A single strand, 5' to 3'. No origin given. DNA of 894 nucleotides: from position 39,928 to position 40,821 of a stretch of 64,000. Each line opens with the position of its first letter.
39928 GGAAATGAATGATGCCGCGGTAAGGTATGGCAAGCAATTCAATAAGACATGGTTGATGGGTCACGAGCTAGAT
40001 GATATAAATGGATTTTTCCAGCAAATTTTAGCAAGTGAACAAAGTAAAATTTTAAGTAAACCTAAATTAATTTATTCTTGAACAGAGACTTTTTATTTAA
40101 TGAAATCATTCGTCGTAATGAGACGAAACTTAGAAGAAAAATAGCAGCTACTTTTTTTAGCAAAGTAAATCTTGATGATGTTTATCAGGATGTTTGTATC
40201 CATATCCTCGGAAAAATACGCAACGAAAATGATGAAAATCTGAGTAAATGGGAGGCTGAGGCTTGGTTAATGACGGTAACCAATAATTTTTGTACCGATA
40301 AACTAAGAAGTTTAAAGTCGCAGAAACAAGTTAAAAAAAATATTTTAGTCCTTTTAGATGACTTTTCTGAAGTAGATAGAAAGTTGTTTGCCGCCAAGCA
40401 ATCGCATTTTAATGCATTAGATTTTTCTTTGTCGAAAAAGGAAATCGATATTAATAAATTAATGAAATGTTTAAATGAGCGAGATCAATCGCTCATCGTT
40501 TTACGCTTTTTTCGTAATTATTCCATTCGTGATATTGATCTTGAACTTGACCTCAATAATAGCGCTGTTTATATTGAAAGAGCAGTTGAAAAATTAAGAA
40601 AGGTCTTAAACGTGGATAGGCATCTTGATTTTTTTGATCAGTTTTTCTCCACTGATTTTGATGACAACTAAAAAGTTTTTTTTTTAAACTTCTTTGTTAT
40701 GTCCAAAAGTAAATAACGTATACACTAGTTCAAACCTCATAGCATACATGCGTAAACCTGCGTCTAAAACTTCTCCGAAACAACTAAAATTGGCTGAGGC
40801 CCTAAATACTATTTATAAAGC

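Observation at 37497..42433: Four-gene block beside tRNA-Val: PcfJ-like protein, unknown protein, orphan ECF-like sigma factor and AAA+ ATPase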

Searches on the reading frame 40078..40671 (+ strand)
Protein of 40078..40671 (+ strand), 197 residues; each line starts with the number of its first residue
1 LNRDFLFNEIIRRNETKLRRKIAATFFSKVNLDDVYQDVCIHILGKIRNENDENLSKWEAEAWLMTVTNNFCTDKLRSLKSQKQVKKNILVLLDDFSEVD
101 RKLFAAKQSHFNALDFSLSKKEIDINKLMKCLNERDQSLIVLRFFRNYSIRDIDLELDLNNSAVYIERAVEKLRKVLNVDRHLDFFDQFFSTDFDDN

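Call 3: search_protein_families(library=pfam, proteins=[window:40078-40671:+], max_evalue=1)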
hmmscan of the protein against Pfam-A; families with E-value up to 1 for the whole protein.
window:40078-40671:+ (197 aa): 5 families
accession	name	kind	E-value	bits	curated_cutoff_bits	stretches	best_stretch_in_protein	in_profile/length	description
PF04542.20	Sigma70_r2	-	4.6e-06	26.8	24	1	11-80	2-69/71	Sigma-70 region 2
PF04545.22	Sigma70_r4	-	0.00049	20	24.1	1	128-175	1-50/50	Sigma-70, region 4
PF19935.4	DUF6398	-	0.0047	17.7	27.2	1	27-73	9-55/106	Domain of unknown function (DUF6398)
PF08281.18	Sigma70_r4_2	-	0.021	14.9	25.7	1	125-171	4-52/54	Sigma-70, region 4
PF10376.14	Mei5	-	0.15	12.3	28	1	17-178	18-181/207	Double-strand recombination repair protein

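Call 4: search_protein_families(library=padloc, proteins=[window:40078-40671:+], max_evalue=1)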
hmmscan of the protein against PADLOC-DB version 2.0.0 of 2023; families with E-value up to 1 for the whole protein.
window:40078-40671:+ (197 aa): 0 families

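Call 5: search_protein_families(library=ncbifam, proteins=[window:40078-40671:+], max_evalue=1)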
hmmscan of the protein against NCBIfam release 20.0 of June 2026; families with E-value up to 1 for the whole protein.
window:40078-40671:+ (197 aa): 48 families (the best 25 are shown)
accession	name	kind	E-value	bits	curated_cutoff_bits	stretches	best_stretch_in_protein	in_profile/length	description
TIGR02937.1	sigma70-ECF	superfamily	2.1e-10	40.5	42.9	1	7-176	3-164/165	sigma-70 family RNA polymerase sigma factor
NF058625.1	sigma_PG0214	equivalog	5.7e-09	35.9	130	1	7-178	6-162/170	GFO_1088 family ECF-type sigma factor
TIGR02952.1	Sig70_famx2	equivalog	1.3e-08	34.9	206.45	1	17-177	23-170/170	ECF subfamily RNA polymerase sigma factor, BldN family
TIGR02989.1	Sig-70_gvs1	subfamily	1.8e-07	31.2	124.55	1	7-177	3-154/158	RNA polymerase sigma-70 factor, Rhodopirellula/Verrucomicrobium family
NF007222.0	PRK09640.1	equivalog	3.5e-07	30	194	1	6-177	27-182/188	RNA polymerase sigma factor SigX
TIGR02985.1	Sig70_bacteroi1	subfamily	8.7e-07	29.3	126.4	1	7-177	3-162/162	RNA polymerase sigma-70 factor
TIGR02984.1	Sig-70_plancto1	subfamily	9e-07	28.6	183.75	1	20-177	26-188/189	RNA polymerase sigma-70 factor, Planctomycetaceae-specific subfamily 1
NF007223.0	PRK09641.1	equivalog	1.6e-06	28.1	209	1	29-178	42-185/187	RNA polymerase sigma factor SigW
NF008891.0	PRK11924.1-5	subfamily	2.8e-06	27.6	259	1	32-164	30-148/171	RNA polymerase sigma factor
NF007230.0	PRK09648.1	subfamily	2.9e-06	27.2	209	1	19-178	44-190/195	RNA polymerase sigma factor ShbA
TIGR02983.1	SigE-fam_strep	subfamily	5.6e-06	26.3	141.55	1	7-177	8-158/162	SigE family RNA polymerase sigma factor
NF009166.1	PRK12513.1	equivalog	1.1e-05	25.3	206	1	7-178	24-187/193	RNA polymerase sigma factor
NF005248.0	PRK06759.1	equivalog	3.3e-05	23.7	133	1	116-178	91-155/156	RNA polymerase factor sigma-70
NF007227.0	PRK09645.1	subfamily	5.6e-05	23.1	202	1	48-164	53-155/177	sigma-70 family RNA polymerase sigma factor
NF009174.0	PRK12522.1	equivalog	5.8e-05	23.1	217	1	28-174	26-164/175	RNA polymerase sigma factor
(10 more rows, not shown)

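Call 45: search_protein_families(library=phrogs, proteins=[window:40078-40671:+], max_evalue=0.01)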
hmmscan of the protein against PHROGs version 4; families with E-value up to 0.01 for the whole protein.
window:40078-40671:+ (197 aa): 4 families
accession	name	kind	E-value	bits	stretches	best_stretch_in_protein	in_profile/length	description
phrog_1740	-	transcription regulation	9e-09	35.3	1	7-178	58-217/567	RNA polymerase sigma factor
phrog_36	-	transcription regulation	0.00012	22.8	1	124-185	132-195/220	transcriptional regulator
phrog_351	-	transcription regulation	0.00055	19.6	1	121-186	665-735/928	RNA polymerase sigma factor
phrog_3512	-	transcription regulation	0.0055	17.9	1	132-188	66-124/130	sigma factor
